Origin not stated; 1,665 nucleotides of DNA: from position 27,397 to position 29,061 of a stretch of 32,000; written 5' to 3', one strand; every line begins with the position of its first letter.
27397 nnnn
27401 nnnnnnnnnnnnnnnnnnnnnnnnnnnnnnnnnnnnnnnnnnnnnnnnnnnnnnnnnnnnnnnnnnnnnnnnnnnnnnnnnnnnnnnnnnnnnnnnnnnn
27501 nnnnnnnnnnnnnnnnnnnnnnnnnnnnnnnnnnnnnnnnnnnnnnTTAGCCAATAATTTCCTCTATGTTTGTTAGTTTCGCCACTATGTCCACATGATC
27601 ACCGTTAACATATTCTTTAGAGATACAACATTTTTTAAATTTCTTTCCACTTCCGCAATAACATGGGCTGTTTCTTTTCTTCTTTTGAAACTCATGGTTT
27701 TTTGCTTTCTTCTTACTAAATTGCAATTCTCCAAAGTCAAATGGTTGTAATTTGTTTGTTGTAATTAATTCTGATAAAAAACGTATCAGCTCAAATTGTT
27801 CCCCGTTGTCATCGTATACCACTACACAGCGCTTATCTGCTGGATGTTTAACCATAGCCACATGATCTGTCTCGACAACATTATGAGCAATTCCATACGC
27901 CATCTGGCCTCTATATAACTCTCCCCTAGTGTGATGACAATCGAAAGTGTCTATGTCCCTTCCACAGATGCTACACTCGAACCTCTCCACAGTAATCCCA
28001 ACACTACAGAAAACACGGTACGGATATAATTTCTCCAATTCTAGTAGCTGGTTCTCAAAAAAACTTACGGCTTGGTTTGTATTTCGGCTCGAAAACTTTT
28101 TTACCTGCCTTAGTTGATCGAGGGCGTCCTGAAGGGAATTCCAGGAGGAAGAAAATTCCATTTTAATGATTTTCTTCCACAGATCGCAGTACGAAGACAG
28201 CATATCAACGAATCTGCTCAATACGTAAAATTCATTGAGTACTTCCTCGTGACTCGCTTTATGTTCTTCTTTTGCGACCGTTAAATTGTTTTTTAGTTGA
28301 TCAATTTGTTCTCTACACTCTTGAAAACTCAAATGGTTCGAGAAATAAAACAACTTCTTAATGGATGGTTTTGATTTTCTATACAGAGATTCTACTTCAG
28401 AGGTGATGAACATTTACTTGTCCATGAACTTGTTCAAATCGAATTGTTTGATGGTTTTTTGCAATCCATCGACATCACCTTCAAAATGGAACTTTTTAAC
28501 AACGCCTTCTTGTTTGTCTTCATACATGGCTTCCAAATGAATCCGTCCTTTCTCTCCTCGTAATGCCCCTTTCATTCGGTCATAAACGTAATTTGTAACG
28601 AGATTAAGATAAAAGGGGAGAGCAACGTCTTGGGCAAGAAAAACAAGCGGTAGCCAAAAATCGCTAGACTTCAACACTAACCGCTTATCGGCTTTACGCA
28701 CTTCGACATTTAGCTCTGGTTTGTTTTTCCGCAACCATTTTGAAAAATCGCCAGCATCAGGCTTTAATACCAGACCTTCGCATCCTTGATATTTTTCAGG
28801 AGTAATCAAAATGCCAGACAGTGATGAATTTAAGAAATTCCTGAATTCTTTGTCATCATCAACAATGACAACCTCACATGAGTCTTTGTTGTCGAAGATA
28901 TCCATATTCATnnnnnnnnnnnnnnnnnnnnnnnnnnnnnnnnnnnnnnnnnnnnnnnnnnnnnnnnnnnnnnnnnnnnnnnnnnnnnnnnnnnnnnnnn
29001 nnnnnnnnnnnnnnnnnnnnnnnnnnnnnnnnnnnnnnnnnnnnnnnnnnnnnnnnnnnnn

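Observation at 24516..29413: About 4.5-kb island bracketed by direct repeats of the tonB 3' end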

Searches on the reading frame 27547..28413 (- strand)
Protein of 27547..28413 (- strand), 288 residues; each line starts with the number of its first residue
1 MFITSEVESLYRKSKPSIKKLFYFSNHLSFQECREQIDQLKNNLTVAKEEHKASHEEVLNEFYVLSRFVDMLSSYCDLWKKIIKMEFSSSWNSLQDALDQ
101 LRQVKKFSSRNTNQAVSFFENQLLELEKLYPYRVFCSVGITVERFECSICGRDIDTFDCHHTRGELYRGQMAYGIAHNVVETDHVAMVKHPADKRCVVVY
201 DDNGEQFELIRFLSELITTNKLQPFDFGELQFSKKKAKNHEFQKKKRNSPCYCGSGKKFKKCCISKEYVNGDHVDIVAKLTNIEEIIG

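Call 6: search_protein_families(library=pfam, proteins=[window:27547-28413:-], max_evalue=0.01)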
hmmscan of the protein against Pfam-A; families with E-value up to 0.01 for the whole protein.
window:27547-28413:- (288 aa): 1 family
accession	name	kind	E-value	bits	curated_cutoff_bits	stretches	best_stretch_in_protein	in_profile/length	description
PF02810.21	SEC-C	-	5.2e-08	33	20.4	1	247-263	1-17/19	SEC-C motif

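Call 7: search_protein_families(library=padloc, proteins=[window:27547-28413:-], max_evalue=0.01)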
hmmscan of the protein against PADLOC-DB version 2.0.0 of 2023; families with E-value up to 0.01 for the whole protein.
window:27547-28413:- (288 aa): 4 families
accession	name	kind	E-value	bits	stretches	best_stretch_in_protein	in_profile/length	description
PDLC04917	PDC-S12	-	2e-05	22.6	1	238-264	191-217/218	-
PDLC00865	E2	-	3e-05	21.5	1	242-266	167-191/219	E2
PDLC00872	E2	-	3.5e-05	21.4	1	243-271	166-196/216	E2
PDLC00833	E1-E2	-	5.9e-05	20.6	1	243-266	170-193/222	E1-E2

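Call 25: find_homologous_proteins(query=window:27547-28413:-, max_evalue=0.001)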
Query window:27547-28413:- (288 aa): 236 proteins with E <= 0.001 among 470 candidates; the best 120 are listed.
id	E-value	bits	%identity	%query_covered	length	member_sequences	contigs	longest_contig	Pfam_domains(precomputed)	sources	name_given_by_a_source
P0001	1.7e-191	653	100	100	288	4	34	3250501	PF02810.22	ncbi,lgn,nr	ncbi:MAG: hypothetical protein E3K33_09365 [Candidatus Brocadia sp.]|nr:hypothetical protein [Candid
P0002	1.4e-174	597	91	100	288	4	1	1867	PF02810.22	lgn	-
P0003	3.2e-172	590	89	100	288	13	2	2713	PF02810.22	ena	-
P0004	7.0e-133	461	69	100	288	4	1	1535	PF02810.22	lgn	-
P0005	1.1e-125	437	67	100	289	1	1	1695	PF02810.22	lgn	-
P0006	1.1e-124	434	66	100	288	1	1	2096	-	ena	-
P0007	2.3e-121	423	62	100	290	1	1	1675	PF02810.22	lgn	-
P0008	3.8e-120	419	63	100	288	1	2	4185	PF02810.22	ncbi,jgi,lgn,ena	-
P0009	3.6e-114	399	61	100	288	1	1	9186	PF02810.22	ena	-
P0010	2.6e-112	393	59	100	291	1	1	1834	PF02810.22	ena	-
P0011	2.5e-110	387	58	100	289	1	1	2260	PF02810.22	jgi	jgi:hypothetical protein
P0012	2.1e-109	384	57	100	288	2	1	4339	PF02810.22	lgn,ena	-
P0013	1.7e-106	374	57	100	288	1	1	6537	PF02810.22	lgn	-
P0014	1.8e-103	364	56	100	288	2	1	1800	PF02810.22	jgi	-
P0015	6.0e-102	359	54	100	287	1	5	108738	PF02810.22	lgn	-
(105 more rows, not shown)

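Call 26: find_encoding_contigs(protein=P0003, flank=10000, max_places=4)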
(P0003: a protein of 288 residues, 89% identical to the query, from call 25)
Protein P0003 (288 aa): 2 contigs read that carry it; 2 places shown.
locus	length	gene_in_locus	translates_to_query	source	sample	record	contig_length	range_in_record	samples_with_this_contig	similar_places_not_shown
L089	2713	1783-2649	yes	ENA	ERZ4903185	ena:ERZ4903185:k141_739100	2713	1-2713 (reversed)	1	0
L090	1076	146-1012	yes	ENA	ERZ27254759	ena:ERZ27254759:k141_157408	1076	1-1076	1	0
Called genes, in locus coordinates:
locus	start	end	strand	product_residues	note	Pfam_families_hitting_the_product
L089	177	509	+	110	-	-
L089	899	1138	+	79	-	-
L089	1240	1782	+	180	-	-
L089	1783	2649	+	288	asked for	PF02810:SEC-C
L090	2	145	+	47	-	?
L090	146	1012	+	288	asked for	PF02810:SEC-C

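Call 27: find_encoding_contigs(protein=P0009, flank=10000, max_places=3)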
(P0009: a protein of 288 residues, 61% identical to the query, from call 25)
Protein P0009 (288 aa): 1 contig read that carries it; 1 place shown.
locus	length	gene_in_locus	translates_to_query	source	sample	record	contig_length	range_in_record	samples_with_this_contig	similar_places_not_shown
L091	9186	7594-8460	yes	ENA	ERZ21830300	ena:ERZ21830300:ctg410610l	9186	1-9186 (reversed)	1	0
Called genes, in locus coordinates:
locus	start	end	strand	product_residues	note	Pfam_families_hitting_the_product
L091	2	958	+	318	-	?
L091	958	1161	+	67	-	-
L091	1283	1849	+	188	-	-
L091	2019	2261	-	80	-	-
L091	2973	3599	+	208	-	-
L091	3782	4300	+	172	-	PF20465:MmeI_hel (faint)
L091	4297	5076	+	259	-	-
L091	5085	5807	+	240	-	PF07669:Eco57I (weak)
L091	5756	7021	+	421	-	-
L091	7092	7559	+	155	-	-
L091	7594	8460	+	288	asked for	PF02810:SEC-C (weak)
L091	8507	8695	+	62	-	-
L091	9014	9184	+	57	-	?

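Call 28: find_encoding_contigs(protein=P0015, flank=10000, max_places=3)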
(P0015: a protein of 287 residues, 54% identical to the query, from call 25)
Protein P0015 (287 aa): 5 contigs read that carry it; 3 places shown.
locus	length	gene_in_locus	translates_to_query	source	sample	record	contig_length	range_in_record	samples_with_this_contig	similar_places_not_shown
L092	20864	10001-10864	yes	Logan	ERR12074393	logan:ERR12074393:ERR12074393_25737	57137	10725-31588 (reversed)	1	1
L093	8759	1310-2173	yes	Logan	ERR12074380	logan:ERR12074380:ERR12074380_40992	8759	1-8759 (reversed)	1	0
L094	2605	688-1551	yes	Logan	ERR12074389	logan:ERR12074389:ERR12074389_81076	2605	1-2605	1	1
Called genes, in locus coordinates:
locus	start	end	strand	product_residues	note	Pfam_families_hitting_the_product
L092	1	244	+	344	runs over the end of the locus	PF00194:Carb_anhydrase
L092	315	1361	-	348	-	PF01118:Semialdhyde_dh, PF22698:Semialdhyde_dhC_1, PF02774:Semialdhyde_dhC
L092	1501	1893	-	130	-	PF00380:Ribosomal_S9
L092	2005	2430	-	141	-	PF00572:Ribosomal_L13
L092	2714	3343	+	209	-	PF12773:DZR (faint), PF13240:Zn_Ribbon_1 (faint)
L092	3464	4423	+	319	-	PF00691:OmpA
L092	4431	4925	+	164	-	-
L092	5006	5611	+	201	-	PF01545:Cation_efflux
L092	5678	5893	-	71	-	-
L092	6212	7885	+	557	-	PF00916:Sulfate_transp, PF01740:STAS (weak)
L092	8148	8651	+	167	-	-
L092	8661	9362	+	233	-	-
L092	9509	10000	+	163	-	-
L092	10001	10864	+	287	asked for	PF02810:SEC-C (weak)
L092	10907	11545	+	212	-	-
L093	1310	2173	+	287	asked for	PF02810:SEC-C (weak)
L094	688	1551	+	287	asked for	PF02810:SEC-C (weak)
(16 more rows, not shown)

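Call 30: find_encoding_contigs(protein=P0001, flank=10000, max_places=10)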
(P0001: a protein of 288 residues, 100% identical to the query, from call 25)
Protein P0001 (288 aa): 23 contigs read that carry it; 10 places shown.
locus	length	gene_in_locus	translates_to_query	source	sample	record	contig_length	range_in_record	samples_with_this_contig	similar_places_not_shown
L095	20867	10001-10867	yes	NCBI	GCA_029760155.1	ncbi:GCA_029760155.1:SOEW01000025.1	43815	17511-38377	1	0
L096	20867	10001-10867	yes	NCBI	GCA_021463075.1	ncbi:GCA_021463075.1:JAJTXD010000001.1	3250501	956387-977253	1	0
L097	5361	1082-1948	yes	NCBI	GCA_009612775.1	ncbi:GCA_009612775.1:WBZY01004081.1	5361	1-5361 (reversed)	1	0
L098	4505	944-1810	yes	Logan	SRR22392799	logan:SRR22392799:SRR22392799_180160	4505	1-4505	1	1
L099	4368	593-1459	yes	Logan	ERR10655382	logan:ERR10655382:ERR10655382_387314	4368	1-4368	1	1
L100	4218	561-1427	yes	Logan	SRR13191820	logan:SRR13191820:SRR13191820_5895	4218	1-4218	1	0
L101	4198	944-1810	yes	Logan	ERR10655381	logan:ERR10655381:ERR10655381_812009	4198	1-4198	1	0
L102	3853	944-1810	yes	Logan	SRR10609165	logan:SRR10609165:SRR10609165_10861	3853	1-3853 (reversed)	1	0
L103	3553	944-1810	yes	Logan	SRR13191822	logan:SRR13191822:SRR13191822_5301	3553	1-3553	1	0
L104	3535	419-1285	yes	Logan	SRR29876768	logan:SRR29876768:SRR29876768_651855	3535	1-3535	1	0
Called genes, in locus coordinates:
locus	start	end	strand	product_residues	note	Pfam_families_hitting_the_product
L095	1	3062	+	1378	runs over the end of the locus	PF02514:CobN-Mg_chel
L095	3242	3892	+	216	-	PF01618:MotA_ExbB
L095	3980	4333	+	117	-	PF09919:DUF2149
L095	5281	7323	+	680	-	PF07715:Plug, PF00593:TonB_dep_Rec_b-barrel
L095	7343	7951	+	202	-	PF01618:MotA_ExbB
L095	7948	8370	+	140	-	PF02472:ExbD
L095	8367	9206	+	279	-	PF03544:TonB_C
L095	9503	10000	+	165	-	-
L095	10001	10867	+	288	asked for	PF02810:SEC-C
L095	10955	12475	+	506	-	PF07669:Eco57I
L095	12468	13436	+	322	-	PF17728:BsuBI_PstI_RE_N, PF06616:BsuBI_PstI_RE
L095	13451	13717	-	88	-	PF01402:RHH_1 (weak)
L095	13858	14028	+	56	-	PF09919:DUF2149 (weak)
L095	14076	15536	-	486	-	PF02321:OEP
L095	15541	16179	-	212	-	-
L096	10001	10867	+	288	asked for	PF02810:SEC-C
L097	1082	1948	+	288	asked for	PF02810:SEC-C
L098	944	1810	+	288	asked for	PF02810:SEC-C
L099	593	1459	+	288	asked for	PF02810:SEC-C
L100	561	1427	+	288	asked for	PF02810:SEC-C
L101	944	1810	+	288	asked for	PF02810:SEC-C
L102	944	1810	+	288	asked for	PF02810:SEC-C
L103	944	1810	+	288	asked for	PF02810:SEC-C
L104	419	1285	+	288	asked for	PF02810:SEC-C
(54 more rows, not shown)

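Call 77: predict_structure(alignment_id=A3)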
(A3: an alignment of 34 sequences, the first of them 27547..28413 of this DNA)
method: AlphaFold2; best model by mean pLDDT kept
length: 288 residues; sequences in the alignment: 34
mean_pLDDT: 89.7   pTM: 0.84
mean pLDDT of the five models: 89.7, 89.0, 88.9, 88.1, 87.9
residues with pLDDT >= 90: 197; 70-90: 68; 50-70: 22; < 50: 1
segments of 3 or more residues with pLDDT < 50: none
pLDDT, mean of each block of 10 residues (from residue 1): 92 94 95 97 95 92 96 98 97 97 90 84 96 89 95 95 94 94 87 88 95 96 93 86 70 60 69 88 79
secondary structure, 60 per line:
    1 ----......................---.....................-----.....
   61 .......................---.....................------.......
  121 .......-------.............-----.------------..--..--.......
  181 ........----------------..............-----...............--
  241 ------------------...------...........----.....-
elements in order: H5-26 H30-50 H56-83 H87-107 H114-127 E135-147 E174-188 H205-218 E227-238 E268-278 H283-287

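Call 80: fold_search(model_id=the predicted structure, library=pdb)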
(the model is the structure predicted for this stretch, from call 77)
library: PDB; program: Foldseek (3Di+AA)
matches with E <= 10: 50; with E <= 0.001: 0
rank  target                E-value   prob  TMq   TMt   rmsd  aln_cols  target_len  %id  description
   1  3zc0_C                1.7e+00  0.23  0.22  0.30   8.7       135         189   13  Structure of AfC3PO - duplex RNA complex (released 2013-01-23)
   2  5cwn                  1.8e+00  0.44  0.24  0.31   7.0       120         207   11  Crystal structure of de novo designed helical repeat protein DHR71 (released 2015-12-16)
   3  6z79_A                1.8e+00  0.02  0.10  0.09  27.1       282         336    8  Variant Surface Glycoprotein VSGsur, I3C ("Magic Triangle") derivative used for phasing of the structure and subsequen (released 2021-03-17)
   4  3zc0_D                2.5e+00  0.18  0.22  0.31   9.5       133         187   14  Structure of AfC3PO - duplex RNA complex (released 2013-01-23)
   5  3gw4_B                3.1e+00  0.07  0.17  0.23  11.7       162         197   10  Crystal structure of uncharacterized protein from Deinococcus radiodurans. Northeast Structural Genomics Consortium Ta (released 2009-04-21)
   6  4i9e_A                3.3e+00  0.12  0.19  0.15  12.6       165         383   13  Crystal structure of Aspartyl phosphate phosphatase F from Bacillus subtilis (released 2013-11-20)
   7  8f6q_A                3.6e+00  0.23  0.22  0.30   6.9       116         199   12  CryoEM structure of designed modular protein oligomer C8-71 (released 2023-11-29)
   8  2v5d                  3.6e+00  0.09  0.21  0.11  16.0       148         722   17  Structure of a Family 84 Glycoside Hydrolase and a Family 32 Carbohydrate-Binding Module in Tandem from Clostridium perf (released 2009-01-27)
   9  3zc1_C                4.0e+00  0.13  0.22  0.31   9.9       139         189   14  Crystal structure of AfC3PO (released 2013-01-23)
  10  8g9k_B                4.2e+00  0.12  0.20  0.26  12.6       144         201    8  Geometrically programmable nanomaterial construction using regularized protein building blocks (released 2024-03-13)
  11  2fup                  4.2e+00  0.10  0.18  0.35  13.0       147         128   11  Crystal structure of a putative flagella synthesis protein flgn (pa3352) from pseudomonas aeruginosa at 1.48 A resolutio (released 2006-02-28)
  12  1dlc                  4.7e+00  0.02  0.14  0.09  16.8       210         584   11  CRYSTAL STRUCTURE OF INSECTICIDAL DELTA-ENDOTOXIN FROM BACILLUS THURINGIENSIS AT 2.5 ANGSTROMS RESOLUTION (released 1994-09-30)
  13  6e9x_A                4.9e+00  0.10  0.19  0.27   7.5       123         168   11  DHF91 filament (released 2018-11-21)
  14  9dze_f                4.9e+00  0.10  0.20  0.21   7.7       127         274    9  Computationally Designed Bifaceted Protein Nanomaterial pD5-14 (released 2024-10-30)
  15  1t72_A                4.9e+00  0.06  0.16  0.21  13.6       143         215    9  Crystal structure of phosphate transport system protein phoU from Aquifex aeolicus (released 2004-12-07)
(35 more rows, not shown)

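Call 81: find_related_loci(query=A3, collection=viral_contigs, flank=6000)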
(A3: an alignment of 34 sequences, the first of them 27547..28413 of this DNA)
Query A3 (288 aa) in viral_contigs; peptide patterns used: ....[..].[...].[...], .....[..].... (x = any residue, [..] = any of these).
214 stretches matched a pattern; 58 encode a relative of the query (tblastn E <= 1e-3); 58 distinct loci.
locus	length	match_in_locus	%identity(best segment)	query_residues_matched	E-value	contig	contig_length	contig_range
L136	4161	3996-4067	79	244-267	2e-8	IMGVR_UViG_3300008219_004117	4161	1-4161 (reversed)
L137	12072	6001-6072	75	244-267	4e-8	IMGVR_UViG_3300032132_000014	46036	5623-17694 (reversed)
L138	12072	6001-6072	71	243-266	5e-7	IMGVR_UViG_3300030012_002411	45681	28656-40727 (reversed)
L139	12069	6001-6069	74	244-266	6e-7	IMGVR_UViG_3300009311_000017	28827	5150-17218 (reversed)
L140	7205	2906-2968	76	244-264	9e-7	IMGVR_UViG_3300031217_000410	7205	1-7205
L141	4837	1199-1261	76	244-264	9e-7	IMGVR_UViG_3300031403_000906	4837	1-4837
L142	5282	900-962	76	244-264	9e-7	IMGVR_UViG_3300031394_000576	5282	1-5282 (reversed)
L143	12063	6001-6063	76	244-264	1e-6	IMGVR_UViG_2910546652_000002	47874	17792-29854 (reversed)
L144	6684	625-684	80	247-266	2e-6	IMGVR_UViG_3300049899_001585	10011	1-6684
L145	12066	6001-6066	73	243-264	1e-6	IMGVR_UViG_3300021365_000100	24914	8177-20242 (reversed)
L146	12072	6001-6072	67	243-266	2e-6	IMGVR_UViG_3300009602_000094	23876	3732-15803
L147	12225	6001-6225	35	196-268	3e-6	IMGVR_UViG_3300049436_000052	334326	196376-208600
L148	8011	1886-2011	48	230-275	4e-6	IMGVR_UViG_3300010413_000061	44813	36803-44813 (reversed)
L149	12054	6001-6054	83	247-264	4e-6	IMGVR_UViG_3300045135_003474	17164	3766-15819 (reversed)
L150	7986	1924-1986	67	247-267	4e-6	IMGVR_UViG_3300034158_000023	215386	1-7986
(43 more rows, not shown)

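Call 83: fold_search(model_id=the predicted structure, library=viral)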
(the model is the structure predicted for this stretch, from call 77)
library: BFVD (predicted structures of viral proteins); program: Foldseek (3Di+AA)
matches with E <= 10: 43; with E <= 0.001: 0
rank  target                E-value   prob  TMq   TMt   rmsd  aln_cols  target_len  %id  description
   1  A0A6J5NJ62            2.8e-02  0.98  0.20  0.09  14.5       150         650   22  Prohead protease [uncultured Caudovirales phage]
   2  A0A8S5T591            3.1e-02  1.00  0.20  0.25  15.5        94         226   26  Prohead serine protease [Siphoviridae sp. ctL7J9]
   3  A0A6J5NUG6            7.0e-02  1.00  0.22  0.12   5.3        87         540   26  Uncharacterized protein [uncultured Caudovirales phage]
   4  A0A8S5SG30            9.5e-02  1.00  0.21  0.16   3.5        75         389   31  Uncharacterized protein [Myoviridae sp. ctyhJ29]
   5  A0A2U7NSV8            5.5e-01  0.66  0.18  0.14  11.0       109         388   14  (no name in the UniProt tables at hand)
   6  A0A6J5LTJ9            9.2e-01  0.33  0.17  0.18   9.8       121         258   10  Prohead protease [uncultured Caudovirales phage]
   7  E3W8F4                1.2e+00  0.38  0.15  0.42  11.6        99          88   14  Putative prohead protase [Leuconostoc phage phiMH1]
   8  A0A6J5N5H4            1.4e+00  0.03  0.12  0.14  19.2       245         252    8  Capsid maturation protease [uncultured Caudovirales phage]
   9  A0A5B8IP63            1.8e+00  0.30  0.20  0.08  14.1       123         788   13  RNB domain protein [Mimiviridae sp. ChoanoV1]
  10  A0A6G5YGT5            2.6e+00  0.02  0.09  0.12  21.4       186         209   11  (no name in the UniProt tables at hand)
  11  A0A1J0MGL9            2.9e+00  0.02  0.10  0.16  18.8       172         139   14  (no name in the UniProt tables at hand)
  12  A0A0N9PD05            3.0e+00  0.11  0.19  0.20   8.4       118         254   13  (no name in the UniProt tables at hand)
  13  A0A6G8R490            3.5e+00  0.03  0.12  0.08  22.2       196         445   12  (no name in the UniProt tables at hand)
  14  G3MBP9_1              3.9e+00  0.15  0.26  0.06  14.7       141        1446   11  Gp183 [Bacillus phage G]
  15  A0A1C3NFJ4            4.5e+00  0.02  0.12  0.11  18.1       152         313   10  (no name in the UniProt tables at hand)
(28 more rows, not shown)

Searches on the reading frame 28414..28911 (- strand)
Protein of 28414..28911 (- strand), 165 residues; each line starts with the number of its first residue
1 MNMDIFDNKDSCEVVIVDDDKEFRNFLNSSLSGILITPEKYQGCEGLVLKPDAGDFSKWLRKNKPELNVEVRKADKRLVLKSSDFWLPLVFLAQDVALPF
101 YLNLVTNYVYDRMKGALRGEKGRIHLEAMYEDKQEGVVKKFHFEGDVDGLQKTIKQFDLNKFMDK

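Call 6: search_protein_families(library=pfam, proteins=[window:28414-28911:-], max_evalue=0.01)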
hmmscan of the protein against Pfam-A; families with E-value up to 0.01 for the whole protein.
window:28414-28911:- (165 aa): 0 families

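Call 7: search_protein_families(library=padloc, proteins=[window:28414-28911:-], max_evalue=0.01)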
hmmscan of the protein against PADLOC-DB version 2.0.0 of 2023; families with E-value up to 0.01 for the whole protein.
window:28414-28911:- (165 aa): 0 families

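Call 79: search_protein_representatives(protein=window:28414-28911:-)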
Query: 165 residues. Proteins with E-value up to 0.001 (for the whole library): 173; up to 1e-10: 87; up to 1e-30: 27. The best 150 are listed.
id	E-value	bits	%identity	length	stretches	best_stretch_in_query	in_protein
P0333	1.4e-61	223.2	58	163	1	4-164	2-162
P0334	1.5e-51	190.6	53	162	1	3-163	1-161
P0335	8.3e-45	168.6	49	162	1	6-164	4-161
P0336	2.3e-44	167.2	58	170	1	3-129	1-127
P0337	1.4e-43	164.7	53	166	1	5-158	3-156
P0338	2.7e-42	160.5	49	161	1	3-164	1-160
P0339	2.6e-41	157.2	44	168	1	8-163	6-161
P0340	7.3e-41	155.8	45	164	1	4-164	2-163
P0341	3.6e-40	153.6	40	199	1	2-165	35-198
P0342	6.7e-40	152.7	45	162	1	3-164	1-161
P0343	6.0e-38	146.3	53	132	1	3-126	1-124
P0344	1.4e-37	145.1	50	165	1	18-163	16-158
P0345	1.9e-36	141.4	41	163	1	3-164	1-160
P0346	3.6e-36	140.5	43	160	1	3-162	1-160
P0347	4.4e-36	140.3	43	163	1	7-164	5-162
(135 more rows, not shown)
